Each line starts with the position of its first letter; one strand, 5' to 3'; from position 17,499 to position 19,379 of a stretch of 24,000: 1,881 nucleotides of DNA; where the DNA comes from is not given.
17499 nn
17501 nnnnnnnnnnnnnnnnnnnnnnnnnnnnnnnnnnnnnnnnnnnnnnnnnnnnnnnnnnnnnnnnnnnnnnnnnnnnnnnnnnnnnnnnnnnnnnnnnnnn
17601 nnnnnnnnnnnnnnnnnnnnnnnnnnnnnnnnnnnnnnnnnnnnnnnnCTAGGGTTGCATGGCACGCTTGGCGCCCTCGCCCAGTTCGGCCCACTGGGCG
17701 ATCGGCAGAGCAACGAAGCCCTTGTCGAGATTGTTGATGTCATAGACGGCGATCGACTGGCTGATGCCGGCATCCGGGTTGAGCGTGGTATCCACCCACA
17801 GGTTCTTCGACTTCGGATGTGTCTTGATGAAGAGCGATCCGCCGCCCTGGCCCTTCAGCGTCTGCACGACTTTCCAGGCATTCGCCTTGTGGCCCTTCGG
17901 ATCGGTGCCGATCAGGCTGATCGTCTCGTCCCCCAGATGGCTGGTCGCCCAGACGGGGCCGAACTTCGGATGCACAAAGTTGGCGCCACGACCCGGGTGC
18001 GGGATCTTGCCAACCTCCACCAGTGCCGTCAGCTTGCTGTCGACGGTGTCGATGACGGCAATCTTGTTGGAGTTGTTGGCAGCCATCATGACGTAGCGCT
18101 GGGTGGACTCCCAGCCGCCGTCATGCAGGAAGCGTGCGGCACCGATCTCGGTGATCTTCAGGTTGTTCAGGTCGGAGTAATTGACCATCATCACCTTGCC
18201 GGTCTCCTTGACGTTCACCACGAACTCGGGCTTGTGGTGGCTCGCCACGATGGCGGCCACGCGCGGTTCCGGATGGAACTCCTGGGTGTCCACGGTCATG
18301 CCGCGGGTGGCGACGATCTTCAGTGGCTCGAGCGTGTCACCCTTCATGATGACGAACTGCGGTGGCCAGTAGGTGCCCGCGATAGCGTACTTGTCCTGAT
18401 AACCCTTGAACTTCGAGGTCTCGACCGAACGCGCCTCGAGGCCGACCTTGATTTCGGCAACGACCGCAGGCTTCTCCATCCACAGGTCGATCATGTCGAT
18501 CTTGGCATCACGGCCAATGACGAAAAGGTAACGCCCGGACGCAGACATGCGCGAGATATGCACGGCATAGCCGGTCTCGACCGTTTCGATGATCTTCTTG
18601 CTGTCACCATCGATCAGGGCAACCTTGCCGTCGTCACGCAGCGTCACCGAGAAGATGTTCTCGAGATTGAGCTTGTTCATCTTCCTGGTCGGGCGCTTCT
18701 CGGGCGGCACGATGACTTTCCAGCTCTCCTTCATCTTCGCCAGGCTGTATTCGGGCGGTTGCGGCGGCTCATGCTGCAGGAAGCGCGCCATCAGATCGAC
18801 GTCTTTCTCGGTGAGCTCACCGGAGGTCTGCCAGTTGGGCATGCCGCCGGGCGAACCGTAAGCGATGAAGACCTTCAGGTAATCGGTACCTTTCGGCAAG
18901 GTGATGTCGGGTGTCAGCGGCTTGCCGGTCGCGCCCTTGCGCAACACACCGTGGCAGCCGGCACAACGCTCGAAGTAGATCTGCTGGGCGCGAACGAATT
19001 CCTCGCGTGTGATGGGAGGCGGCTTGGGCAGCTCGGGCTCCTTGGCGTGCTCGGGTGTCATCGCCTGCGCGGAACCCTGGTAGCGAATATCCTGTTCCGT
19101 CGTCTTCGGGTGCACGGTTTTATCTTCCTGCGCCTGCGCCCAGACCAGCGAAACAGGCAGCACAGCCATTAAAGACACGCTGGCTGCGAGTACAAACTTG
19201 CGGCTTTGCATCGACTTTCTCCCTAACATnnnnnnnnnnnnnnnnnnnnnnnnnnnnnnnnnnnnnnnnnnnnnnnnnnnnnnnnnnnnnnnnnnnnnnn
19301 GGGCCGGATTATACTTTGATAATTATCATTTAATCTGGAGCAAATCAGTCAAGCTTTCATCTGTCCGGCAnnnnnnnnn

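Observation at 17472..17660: nirS carries two in-frame TAG codons inside an AT-rich inverted-repeat patch, with the conserved C-terminus still in frame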

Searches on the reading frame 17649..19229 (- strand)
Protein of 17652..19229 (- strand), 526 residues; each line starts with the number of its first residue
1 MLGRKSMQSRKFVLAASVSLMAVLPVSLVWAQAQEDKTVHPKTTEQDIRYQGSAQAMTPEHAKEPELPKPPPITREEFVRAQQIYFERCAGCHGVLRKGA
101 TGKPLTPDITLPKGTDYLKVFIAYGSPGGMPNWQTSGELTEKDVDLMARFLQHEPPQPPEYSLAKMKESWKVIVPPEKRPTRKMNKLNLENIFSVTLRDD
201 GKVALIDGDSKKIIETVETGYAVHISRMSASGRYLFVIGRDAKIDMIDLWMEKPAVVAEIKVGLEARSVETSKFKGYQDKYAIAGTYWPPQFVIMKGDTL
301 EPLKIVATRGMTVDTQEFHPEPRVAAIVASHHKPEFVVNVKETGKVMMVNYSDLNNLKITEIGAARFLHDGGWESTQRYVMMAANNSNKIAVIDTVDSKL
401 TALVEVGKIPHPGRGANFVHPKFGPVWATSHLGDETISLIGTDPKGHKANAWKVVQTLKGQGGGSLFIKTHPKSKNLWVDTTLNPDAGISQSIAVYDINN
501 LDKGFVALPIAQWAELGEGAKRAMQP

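Call 6: find_related_loci(query=window:17652-19211:-, collection=genome_contigs, flank=3000)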
Query seq(520 aa) (520 aa) in genome_contigs; peptide patterns used: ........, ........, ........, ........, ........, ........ (x = any residue, [..] = any of these).
184 stretches matched a pattern; 159 encode a relative of the query (tblastn E <= 1e-3); the best 80 are kept; 80 distinct loci.
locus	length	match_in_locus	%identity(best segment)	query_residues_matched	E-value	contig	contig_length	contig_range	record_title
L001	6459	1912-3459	84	1-520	0e+0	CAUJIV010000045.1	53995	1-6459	MAG: Pseudomonadota bacterium isolate KLAP190 genome assembly, contig: KLAP190_95782, whole genome shotgun sequence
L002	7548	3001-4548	83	1-520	0e+0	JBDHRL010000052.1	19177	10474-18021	MAG: Rhodocyclaceae bacterium isolate AS-MESO-3CA.406 NODE_12352_length_19177_cov_6.860471, whole genome shotgun sequenc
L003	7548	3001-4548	82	1-520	0e+0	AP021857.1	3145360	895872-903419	Candidatus Desulfobacillus denitrificans DNA, complete genome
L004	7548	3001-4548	83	1-520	0e+0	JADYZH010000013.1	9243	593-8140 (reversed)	MAG: Sulfuritalea sp. isolate SJ561 c_000000046466, whole genome shotgun sequence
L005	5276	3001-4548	83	1-520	0e+0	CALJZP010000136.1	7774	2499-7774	MAG: uncultured Azonexus sp. isolate N1_Bin_Bin_168_sub_1 genome assembly, contig: c_000000424357, whole genome shotgun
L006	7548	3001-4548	83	1-520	0e+0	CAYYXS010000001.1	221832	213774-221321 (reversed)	MAG TPA_asm: uncultured Rhodocyclaceae bacterium isolate binchicken_co144_44 genome assembly, contig: NODE_108_length_22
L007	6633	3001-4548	83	1-520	0e+0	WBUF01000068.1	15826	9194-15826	MAG: Rhodocyclaceae bacterium isolate SB9 contig_1583, whole genome shotgun sequence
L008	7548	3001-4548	81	1-520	0e+0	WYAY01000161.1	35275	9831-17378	MAG: Sulfuritalea sp. isolate PRO1 k127_475909, whole genome shotgun sequence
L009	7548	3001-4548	80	1-520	0e+0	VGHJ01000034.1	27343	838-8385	MAG: Betaproteobacteria bacterium isolate M_DeepCast_100m_m1_373 M_DeepCast_100m_m1_373_Ga0194119_10003049, whole genome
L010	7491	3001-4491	82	22-520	0e+0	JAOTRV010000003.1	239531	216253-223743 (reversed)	MAG: Sulfuritalea sp. isolate MAG2 5109_A_contig_33, whole genome shotgun sequence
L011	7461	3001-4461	84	34-520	0e+0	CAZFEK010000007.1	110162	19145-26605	MAG TPA_asm: uncultured Alcaligenaceae bacterium isolate binchicken_co16_262 genome assembly, contig: NODE_296_length_11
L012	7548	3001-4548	80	1-520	0e+0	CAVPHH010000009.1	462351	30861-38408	MAG: uncultured beta proteobacterium isolate MFD09964.bin.2.238 genome assembly, contig: contig_8549, whole genome shotg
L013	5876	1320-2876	78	1-520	0e+0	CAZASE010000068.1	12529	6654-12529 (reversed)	MAG TPA_asm: uncultured Rhodocyclaceae bacterium isolate binchicken_co322_158 genome assembly, contig: NODE_6475_length_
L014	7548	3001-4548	80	1-520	0e+0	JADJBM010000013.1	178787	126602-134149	MAG: Betaproteobacteria bacterium isolate AalW_18-Q3-R10-53_MAXAC.393 tig00017187-10-1784710, whole genome shotgun seque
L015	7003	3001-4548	79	1-520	0e+0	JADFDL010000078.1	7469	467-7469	MAG: Rhodocyclaceae bacterium isolate QR_Bin.19 NODE_79_length_7469_cov_16.8523, whole genome shotgun sequence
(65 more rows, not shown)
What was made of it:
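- Tried and rejected: The species-level genome scan gave a best hit of 84% aa (call 6).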

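Call 11: find_encoding_contigs(protein=window:17652-19211:-, flank=3000, max_places=10)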
Protein seq(520 aa) (520 aa): no gene with exactly this product is on record in the collection.

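Call 12: find_encoding_contigs(protein=window:17652-19229:-, flank=3000, max_places=10)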
Protein seq(526 aa) (526 aa): no gene with exactly this product is on record in the collection.
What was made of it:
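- Tried and rejected: Exact look-up of the truncated NirS (520 and 526 aa) found nothing on record (calls 11, 12).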

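Call 13: find_homologous_proteins(query=window:17652-19211:-, max_evalue=1e-100)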
Query seq(520 aa) (520 aa): 8000 proteins with E <= 1e-100 among 8000 candidates; the best 120 are listed.
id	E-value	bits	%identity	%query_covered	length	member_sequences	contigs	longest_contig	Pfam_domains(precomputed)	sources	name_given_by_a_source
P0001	2.4e-298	1008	84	100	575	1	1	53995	PF02239.23,PF13442.12,PF00034.27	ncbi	-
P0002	8.9e-298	1006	84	100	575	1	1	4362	PF02239.23,PF13442.12,PF00034.27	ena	-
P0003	2.0e-297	1005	83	100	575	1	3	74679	PF02239.23,PF13442.12,PF00034.27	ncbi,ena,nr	ncbi:MAG TPA: cytochrome D1 domain-containing protein [Candidatus Desulfobacillus sp.]|nr:cytochrome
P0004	1.4e-296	1002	83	100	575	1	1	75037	PF02239.23,PF13442.12,PF00034.27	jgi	jgi:nitrite reductase (NO-forming)/hydroxylamine reductase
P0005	2.3e-296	1002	83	100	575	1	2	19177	PF02239.23,PF13442.12,PF00034.27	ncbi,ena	-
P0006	7.4e-296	1000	83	100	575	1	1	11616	PF02239.23,PF13442.12,PF00034.27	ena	-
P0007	1.3e-294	996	82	100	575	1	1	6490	PF02239.23,PF13442.12,PF00034.27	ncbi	-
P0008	1.9e-294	995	82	100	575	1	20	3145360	PF02239.23,PF13442.12,PF00034.27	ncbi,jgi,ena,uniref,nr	ncbi:MAG: nitrite reductase [Burkholderiales bacterium]|jgi:nitrite reductase (NO-forming)/hydroxyla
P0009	1.9e-294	995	82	100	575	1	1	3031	PF02239.23,PF13442.12,PF00034.27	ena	-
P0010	2.1e-294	995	83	100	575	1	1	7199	PF02239.23,PF13442.12,PF00034.27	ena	-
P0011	2.2e-294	995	83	100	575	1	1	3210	PF02239.23,PF13442.12,PF00034.27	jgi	jgi:nitrite reductase (NO-forming)/hydroxylamine reductase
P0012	2.7e-294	995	83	100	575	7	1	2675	PF02239.23,PF13442.12,PF00034.27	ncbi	-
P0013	4.7e-294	994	82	100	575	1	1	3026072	PF02239.23,PF13442.12,PF00034.27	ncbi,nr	ncbi:MAG: c-type cytochrome [Zoogloeaceae bacterium]|nr:c-type cytochrome [Zoogloeaceae bacterium]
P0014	4.9e-294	994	83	100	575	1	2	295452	PF02239.23,PF13442.12,PF00034.27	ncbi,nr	ncbi:MAG: nitrite reductase [Rhodocyclales bacterium]|nr:MAG: nitrite reductase [Rhodocyclales bacte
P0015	5.1e-294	994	83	100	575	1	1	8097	PF02239.23,PF13442.12,PF00034.27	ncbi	-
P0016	5.3e-294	994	83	100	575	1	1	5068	PF02239.23,PF13442.12,PF00034.27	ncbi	-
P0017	7.1e-294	993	84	99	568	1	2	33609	PF02239.23,PF13442.12,PF00034.27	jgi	jgi:nitrite reductase (NO-forming)/hydroxylamine reductase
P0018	3.0e-293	991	83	100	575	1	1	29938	PF02239.23,PF13442.12,PF00034.27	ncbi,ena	-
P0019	3.1e-293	991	83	100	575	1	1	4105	PF02239.23,PF13442.12,PF00034.27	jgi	jgi:dissimilatory nitrite reductase (NO-forming), cytochrome cd1 type apoprotein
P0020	4.0e-293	991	82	100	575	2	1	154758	PF02239.23,PF13442.12,PF00034.27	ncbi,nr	ncbi:MAG: c-type cytochrome [Betaproteobacteria bacterium]|nr:c-type cytochrome [Betaproteobacteria 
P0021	5.4e-293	990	82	100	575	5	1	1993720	PF02239.23,PF13442.12,PF00034.27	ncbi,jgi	-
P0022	9.8e-293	990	82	100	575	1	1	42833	PF02239.23,PF13442.12,PF00034.27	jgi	jgi:nitrite reductase (NO-forming)/hydroxylamine reductase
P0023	6.4e-292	987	82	100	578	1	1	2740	PF02239.23,PF13442.12,PF00034.27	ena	-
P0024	4.9e-291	984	84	98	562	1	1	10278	PF02239.23,PF13442.12,PF00034.27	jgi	-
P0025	1.2e-290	983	83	100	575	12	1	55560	PF02239.23,PF13442.12,PF00034.27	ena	-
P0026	1.7e-290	982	84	98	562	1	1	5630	PF02239.23,PF13442.12,PF00034.27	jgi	-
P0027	1.9e-290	982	83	99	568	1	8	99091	PF02239.23,PF13442.12,PF00034.27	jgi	jgi:nitrite reductase (NO-forming)/hydroxylamine reductase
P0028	2.2e-290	982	81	100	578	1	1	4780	PF02239.23,PF13442.12,PF00034.27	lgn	-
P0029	4.0e-290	981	80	100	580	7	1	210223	PF02239.23,PF13442.12,PF00034.27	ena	-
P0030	7.4e-290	980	81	100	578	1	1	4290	PF02239.23,PF13442.12,PF00034.27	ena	-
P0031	8.0e-290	980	81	100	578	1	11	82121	PF02239.23,PF13442.12,PF00034.27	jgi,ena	jgi:nitrite reductase (NO-forming)/hydroxylamine reductase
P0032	8.1e-290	980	81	100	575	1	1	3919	PF02239.23,PF13442.12,PF00034.27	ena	-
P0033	1.8e-289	979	81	100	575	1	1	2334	PF02239.23,PF13442.12,PF00034.27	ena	-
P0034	9.4e-289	976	84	94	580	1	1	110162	PF02239.23,PF13442.12,PF00034.27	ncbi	-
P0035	1.0e-288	976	83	96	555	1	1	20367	PF02239.23,PF13442.12,PF00034.27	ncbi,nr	ncbi:MAG TPA: cytochrome D1 domain-containing protein [Candidatus Desulfobacillus denitrificans]|nr:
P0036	3.1e-288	975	81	100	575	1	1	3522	PF02239.23,PF13442.12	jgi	-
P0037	4.9e-288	974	81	99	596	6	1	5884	PF02239.23,PF13442.12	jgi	jgi:nitrite reductase (NO-forming)/hydroxylamine reductase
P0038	8.7e-288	973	81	100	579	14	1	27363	PF02239.23,PF13442.12,PF00034.27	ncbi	-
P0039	1.0e-287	973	81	98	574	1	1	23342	PF02239.23,PF13442.12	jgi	jgi:nitrite reductase (NO-forming)/hydroxylamine reductase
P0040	1.5e-287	973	81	100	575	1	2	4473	PF02239.23,PF13442.12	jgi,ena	-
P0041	1.9e-287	972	81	100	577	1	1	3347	PF02239.23,PF13442.12,PF00034.27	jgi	jgi:nitrite reductase (NO-forming)/hydroxylamine reductase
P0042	3.1e-287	971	81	100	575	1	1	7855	PF02239.23,PF13442.12,PF00034.27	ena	-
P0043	9.2e-287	970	80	100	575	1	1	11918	PF02239.23,PF13442.12,PF00034.27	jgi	-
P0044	2.2e-286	969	80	100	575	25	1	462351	PF02239.23,PF13442.12,PF00034.27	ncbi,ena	-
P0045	2.3e-285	965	80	100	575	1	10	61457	PF02239.23,PF13442.12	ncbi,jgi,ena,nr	ncbi:MAG: nitrite reductase [Betaproteobacteria bacterium]|nr:nitrite reductase [Betaproteobacteria 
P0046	4.5e-285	964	81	100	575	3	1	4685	PF02239.23,PF13442.12,PF00034.27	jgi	jgi:nitrite reductase (NO-forming)/hydroxylamine reductase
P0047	1.8e-284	962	82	96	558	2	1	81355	PF02239.23,PF13442.12,PF00034.27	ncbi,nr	ncbi:MAG: nitrite reductase [Zoogloeaceae bacterium]|nr:nitrite reductase [Zoogloeaceae bacterium]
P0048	1.3e-283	960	80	100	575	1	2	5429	PF02239.23,PF13442.12,PF00034.27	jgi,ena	-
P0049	2.8e-283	958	80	100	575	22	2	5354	PF02239.23,PF13442.12,PF00034.27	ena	-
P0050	8.1e-283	957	79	100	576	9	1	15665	PF02239.23,PF13442.12,PF00034.27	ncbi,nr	ncbi:MAG: c-type cytochrome [Rhodocyclales bacterium]|nr:c-type cytochrome [Rhodocyclales bacterium]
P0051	1.9e-282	956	79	100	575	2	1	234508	PF02239.23,PF13442.12,PF00034.27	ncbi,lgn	-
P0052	8.6e-282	953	80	100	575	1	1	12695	PF02239.23,PF13442.12,PF00034.27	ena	-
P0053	6.9e-281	951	81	95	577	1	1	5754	PF02239.23,PF13442.12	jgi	-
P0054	7.3e-281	950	84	92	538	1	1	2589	PF02239.23,PF13442.12,PF00034.27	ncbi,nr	ncbi:MAG: c-type cytochrome [Rhodocyclaceae bacterium]|nr:c-type cytochrome [Rhodocyclaceae bacteriu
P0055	2.4e-280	949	79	100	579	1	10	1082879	PF02239.23,PF13442.12,PF00034.27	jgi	jgi:nitrite reductase (NO-forming)/hydroxylamine reductase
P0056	1.7e-279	946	80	99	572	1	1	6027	PF02239.23,PF13442.12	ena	-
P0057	3.1e-279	945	77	100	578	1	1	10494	PF02239.23,PF13442.12,PF00034.27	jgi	jgi:nitrite reductase (NO-forming)/hydroxylamine reductase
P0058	7.7e-279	944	80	98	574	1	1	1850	PF02239.23,PF13442.12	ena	-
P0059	1.7e-278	943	78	100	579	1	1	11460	PF02239.23,PF13442.12,PF00034.27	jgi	jgi:nitrite reductase (NO-forming)/hydroxylamine reductase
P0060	1.8e-278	943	78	100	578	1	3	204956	PF02239.23,PF13442.12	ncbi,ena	-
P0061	2.4e-278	942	78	100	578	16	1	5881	PF02239.23,PF13442.12,PF00034.27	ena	-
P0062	7.3e-276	934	76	100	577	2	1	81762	PF02239.23,PF13442.12,PF00034.27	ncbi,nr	ncbi:MAG TPA: cytochrome D1 domain-containing protein [Rhodocyclaceae bacterium]|nr:cytochrome D1 do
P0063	1.2e-272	923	79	95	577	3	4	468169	PF02239.23,PF13442.12,PF00034.27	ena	-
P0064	1.3e-271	920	78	100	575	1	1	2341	PF02239.23,PF13442.12,PF00034.27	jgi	-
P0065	1.5e-271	920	82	92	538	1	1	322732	PF02239.23,PF13442.12,PF00034.27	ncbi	ncbi:MAG: cytochrome D1 domain-containing protein [Rhodocyclaceae bacterium]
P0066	3.1e-270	915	78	96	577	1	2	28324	PF02239.23,PF13442.12,PF00034.27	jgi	jgi:nitrite reductase (NO-forming) / hydroxylamine reductase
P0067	9.3e-270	914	75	99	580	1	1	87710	PF02239.23,PF13442.12,PF00034.27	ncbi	-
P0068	9.4e-270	914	76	99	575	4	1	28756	PF02239.23,PF13442.12,PF00034.27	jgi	jgi:nitrite reductase (NO-forming)/hydroxylamine reductase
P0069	1.2e-269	913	76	99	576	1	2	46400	PF02239.23,PF13442.12,PF00034.27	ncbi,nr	ncbi:MAG TPA: cytochrome D1 domain-containing protein [Rhodocyclaceae bacterium]|nr:cytochrome D1 do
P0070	1.7e-269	913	77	95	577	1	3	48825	PF02239.23,PF13442.12,PF00034.27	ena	-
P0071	6.9e-269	911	76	100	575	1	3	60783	PF02239.23,PF13442.12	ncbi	ncbi:MAG: cytochrome D1 domain-containing protein [Thiobacillus sp.]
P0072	8.4e-269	911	75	100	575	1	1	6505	PF02239.23,PF13442.12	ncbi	-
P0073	1.4e-268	910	75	100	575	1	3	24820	PF02239.23,PF13442.12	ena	-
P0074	4.3e-268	908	75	100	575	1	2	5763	PF02239.23,PF13442.12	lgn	-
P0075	7.7e-268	907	78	94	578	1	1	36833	PF02239.23,PF13442.12,PF00034.27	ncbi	-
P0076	1.0e-267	907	76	95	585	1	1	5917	PF02239.23,PF13442.12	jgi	jgi:nitrite reductase (NO-forming)/hydroxylamine reductase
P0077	2.0e-267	906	75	100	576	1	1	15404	PF02239.23,PF13442.12,PF00034.27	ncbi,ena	-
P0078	1.7e-266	903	75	100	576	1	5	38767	PF02239.23,PF13442.12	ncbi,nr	ncbi:MAG TPA: cytochrome D1 domain-containing protein [Thiobacillus sp.]|nr:MAG: nitrite reductase [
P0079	2.2e-266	903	75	100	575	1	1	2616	PF02239.23,PF13442.12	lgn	-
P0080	8.9e-266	901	74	100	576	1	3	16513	PF02239.23,PF13442.12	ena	-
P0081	9.2e-266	901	75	100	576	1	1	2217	PF02239.23,PF13442.12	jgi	jgi:nitrite reductase (NO-forming)/hydroxylamine reductase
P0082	1.0e-265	900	76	95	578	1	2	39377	PF02239.23,PF13442.12,PF00034.27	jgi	jgi:nitrite reductase (NO-forming)/hydroxylamine reductase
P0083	1.3e-265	900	74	100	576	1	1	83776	PF02239.23,PF13442.12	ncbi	-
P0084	2.0e-265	899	73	100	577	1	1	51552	PF02239.23,PF13442.12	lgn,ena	-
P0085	2.0e-265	899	74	100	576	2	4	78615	PF02239.23,PF13442.12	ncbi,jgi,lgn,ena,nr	ncbi:MAG TPA: cytochrome D1 domain-containing protein [Thiobacillus sp.]|jgi:nitrite reductase (NO-f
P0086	2.4e-265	899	74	100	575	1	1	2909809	PF02239.23,PF13442.12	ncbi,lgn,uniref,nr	ncbi:nitrite reductase (NO-forming) [Thiobacillus denitrificans ATCC 25259]|uniref:Nitrite reductase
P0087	3.2e-265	899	76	95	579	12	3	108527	PF02239.23,PF13442.12,PF00034.27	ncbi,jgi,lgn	-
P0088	1.5e-264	897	73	100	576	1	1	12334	PF02239.23,PF13442.12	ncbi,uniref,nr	ncbi:nitrite reductase [Thiobacillus denitrificans]|uniref:Nitrite reductase n=1 Tax=Thiobacillus de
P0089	1.6e-264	897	73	100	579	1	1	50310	PF02239.23,PF13442.12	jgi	-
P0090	3.3e-264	895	74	100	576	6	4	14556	PF02239.23,PF13442.12,PF00034.27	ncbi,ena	-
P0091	3.4e-264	895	75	95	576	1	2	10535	PF02239.23,PF13442.12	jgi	jgi:nitrite reductase (NO-forming)/hydroxylamine reductase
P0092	3.5e-264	895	74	100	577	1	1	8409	PF02239.23,PF13442.12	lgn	-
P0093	3.7e-264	895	74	100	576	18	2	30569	PF02239.23,PF13442.12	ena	-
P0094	6.2e-264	895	75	95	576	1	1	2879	PF02239.23,PF13442.12,PF00034.27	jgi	jgi:nitrite reductase (NO-forming) / hydroxylamine reductase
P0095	7.1e-264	894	76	96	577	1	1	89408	PF02239.23,PF13442.12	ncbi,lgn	ncbi:MAG: nitrite reductase [Rhodocyclaceae bacterium]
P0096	1.2e-263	894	74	100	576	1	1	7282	PF02239.23,PF13442.12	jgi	jgi:nitrite reductase (NO-forming)/hydroxylamine reductase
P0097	1.8e-263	893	76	93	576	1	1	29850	PF02239.23,PF13442.12,PF00034.27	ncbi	-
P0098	1.9e-263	893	72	100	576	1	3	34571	PF02239.23,PF13442.12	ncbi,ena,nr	ncbi:MAG TPA: cytochrome D1 domain-containing protein [Thiobacillaceae bacterium]|nr:cytochrome D1 d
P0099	2.6e-263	893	73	100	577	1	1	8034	PF02239.23,PF13442.12,PF00034.27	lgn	-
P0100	2.9e-263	892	75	95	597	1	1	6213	PF02239.23,PF13442.12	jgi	jgi:nitrite reductase (NO-forming) / hydroxylamine reductase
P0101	3.1e-263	892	74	98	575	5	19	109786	PF02239.23,PF13442.12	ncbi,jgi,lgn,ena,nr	ncbi:MAG TPA: nitrite reductase [Rhodocyclaceae bacterium]|nr:MAG: nitrite reductase [Betaproteobact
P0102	4.9e-263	892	72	100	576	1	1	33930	PF02239.23,PF13442.12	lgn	-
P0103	5.1e-263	892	75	95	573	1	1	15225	PF02239.23,PF13442.12,PF00034.27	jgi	jgi:nitrite reductase (NO-forming)/hydroxylamine reductase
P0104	6.0e-263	891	76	94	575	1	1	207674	PF02239.23,PF13442.12,PF00034.27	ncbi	ncbi:MAG: cytochrome D1 domain-containing protein [Pseudomonadota bacterium]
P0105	1.4e-262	890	73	100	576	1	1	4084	PF02239.23,PF13442.12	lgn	-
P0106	1.5e-262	890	73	100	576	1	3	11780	PF02239.23,PF13442.12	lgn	-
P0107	2.2e-262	889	74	100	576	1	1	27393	PF02239.23,PF13442.12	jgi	jgi:nitrite reductase (NO-forming)/hydroxylamine reductase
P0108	2.4e-262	889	73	100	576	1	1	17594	PF02239.23,PF13442.12,PF00034.27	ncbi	-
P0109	2.4e-262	889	73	100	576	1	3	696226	PF02239.23,PF13442.12,PF00034.27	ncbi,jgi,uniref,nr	ncbi:MAG: cytochrome D1 domain-containing protein [Thiobacillus sp.]|uniref:cytochrome D1 domain-con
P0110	4.0e-262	889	74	95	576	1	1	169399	PF02239.23,PF13442.12,PF00034.27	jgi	-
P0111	4.6e-262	888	73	100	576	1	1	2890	PF02239.23,PF13442.12,PF00034.27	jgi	-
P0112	6.8e-262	888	73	100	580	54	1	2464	PF02239.23,PF13442.12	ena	-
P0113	1.1e-261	887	73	100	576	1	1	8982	PF02239.23,PF13442.12,PF00034.27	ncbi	-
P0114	1.5e-261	887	74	100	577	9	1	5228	PF02239.23,PF13442.12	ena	-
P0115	1.9e-261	886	73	99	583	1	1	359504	PF02239.23,PF13442.12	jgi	jgi:nitrite reductase (NO-forming)/hydroxylamine reductase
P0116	2.1e-261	886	73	100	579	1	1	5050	PF02239.23,PF13442.12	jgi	jgi:nitrite reductase (NO-forming)/hydroxylamine reductase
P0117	2.9e-261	886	74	98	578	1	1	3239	PF02239.23,PF13442.12,PF00034.27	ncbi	-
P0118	4.3e-261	885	74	99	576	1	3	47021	PF02239.23,PF13442.12,PF00034.27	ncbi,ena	-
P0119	5.2e-261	885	74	100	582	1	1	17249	PF02239.23,PF13442.12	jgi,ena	-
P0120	6.4e-261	885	76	95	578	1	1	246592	PF02239.23,PF13442.12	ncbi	-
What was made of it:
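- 17652..19211 (-): nirS 5' part: 520 codons from ATG (MQSRKF...) to ...AKRAMQP, covering the cytochrome c domain and most of the d1 beta-propeller. The relatives are 575-578 aa cd1 nitrite reductases, up to 84% identical (calls 6, 13).
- On NirS (cytochrome cd1 nitrite reductase): The relatives carry PF13442/PF00034 plus PF02239 and are 575-578 aa (call 13).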

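Call 17: search_protein_families(library=ncbifam, proteins=[window:17649-19217:-])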
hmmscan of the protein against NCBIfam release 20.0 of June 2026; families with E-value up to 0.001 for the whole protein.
window:17649-19217:- (522 aa): 3 families
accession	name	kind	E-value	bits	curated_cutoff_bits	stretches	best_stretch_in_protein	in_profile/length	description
TIGR03866.1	PQQ_ABC_repeats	subfamily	5.2e-07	29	287.3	1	186-265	52-130/310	PQQ-dependent catabolism-associated beta-propeller protein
NF052340.1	hydrazine_beta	equivalog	0.00017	20.8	560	0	189-325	47-180/372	hydrazine synthase subunit beta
TIGR00782.1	ccoP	equivalog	0.00029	20.2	179.95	0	75-146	204-277/285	cytochrome-c oxidase, cbb3-type subunit III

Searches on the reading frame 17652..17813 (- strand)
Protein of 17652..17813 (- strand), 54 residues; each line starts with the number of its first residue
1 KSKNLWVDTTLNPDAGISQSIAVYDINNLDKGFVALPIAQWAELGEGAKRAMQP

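Call 29: find_homologous_proteins(query=window:17652-17813:-, max_evalue=0.00001)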
Query seq(54 aa): no candidate shares three 5-residue words with the query. No homologue found.

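Call 33: list_cluster_members(proteins=[window:17652-17810:-, window:17652-17897:-, window:17652-17900:-, window:17652-17909:-, window:17652-17915:-, window:17652-17963:-, window:17652-17966:-, window:17652-18113:-, window:17652-18221:-, window:17652-18089:-])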
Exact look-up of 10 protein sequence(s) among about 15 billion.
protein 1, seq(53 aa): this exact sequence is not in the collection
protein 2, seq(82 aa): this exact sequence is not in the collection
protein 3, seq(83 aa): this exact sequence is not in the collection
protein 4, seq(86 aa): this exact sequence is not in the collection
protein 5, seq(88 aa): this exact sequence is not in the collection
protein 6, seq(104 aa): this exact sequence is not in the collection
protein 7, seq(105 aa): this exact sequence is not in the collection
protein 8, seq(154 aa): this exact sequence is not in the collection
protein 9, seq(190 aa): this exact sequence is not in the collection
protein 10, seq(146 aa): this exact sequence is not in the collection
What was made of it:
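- This is weak evidence (calls 11, 12, 33).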
